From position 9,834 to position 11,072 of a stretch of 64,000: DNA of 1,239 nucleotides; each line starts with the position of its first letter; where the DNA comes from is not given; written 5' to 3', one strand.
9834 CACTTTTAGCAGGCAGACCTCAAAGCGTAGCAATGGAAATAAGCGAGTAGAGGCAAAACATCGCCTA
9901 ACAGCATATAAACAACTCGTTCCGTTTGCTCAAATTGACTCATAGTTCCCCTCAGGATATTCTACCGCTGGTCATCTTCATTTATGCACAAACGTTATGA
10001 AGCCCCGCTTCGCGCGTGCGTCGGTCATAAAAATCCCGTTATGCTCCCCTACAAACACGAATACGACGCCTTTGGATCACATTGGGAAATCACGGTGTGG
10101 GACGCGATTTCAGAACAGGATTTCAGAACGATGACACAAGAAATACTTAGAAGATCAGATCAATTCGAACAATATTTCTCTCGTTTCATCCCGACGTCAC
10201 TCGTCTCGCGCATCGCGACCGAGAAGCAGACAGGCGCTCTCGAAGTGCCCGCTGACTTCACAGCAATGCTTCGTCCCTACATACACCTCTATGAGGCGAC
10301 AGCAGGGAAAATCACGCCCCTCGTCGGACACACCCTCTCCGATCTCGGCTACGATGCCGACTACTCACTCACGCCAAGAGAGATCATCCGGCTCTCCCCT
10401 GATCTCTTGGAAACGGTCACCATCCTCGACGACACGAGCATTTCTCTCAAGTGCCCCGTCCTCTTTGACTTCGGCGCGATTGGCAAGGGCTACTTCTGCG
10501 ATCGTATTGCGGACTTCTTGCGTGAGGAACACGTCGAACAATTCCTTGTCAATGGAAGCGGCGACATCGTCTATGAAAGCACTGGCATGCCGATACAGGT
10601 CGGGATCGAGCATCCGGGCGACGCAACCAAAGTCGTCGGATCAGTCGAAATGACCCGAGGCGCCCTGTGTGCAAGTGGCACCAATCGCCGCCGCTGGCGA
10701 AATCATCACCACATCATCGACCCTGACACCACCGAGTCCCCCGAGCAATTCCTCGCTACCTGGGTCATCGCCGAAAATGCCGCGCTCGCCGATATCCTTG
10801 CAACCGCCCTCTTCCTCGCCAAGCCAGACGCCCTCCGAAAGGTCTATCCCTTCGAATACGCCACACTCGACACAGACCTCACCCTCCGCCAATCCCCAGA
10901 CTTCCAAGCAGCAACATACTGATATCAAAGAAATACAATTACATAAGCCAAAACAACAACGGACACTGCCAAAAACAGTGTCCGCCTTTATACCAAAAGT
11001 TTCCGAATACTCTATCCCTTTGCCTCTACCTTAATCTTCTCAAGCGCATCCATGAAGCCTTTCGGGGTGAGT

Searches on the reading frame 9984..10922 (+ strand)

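Call 6: search_protein_families(library=pfam, proteins=[window:9984-10922:+], max_evalue=0.001)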
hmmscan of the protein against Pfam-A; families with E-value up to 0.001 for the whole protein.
window:9984-10922:+ (312 aa): 1 family
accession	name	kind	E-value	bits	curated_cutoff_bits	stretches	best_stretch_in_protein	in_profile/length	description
PF02424.20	ApbE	-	5e-44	151.2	25.6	1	30-286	1-253/266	ApbE family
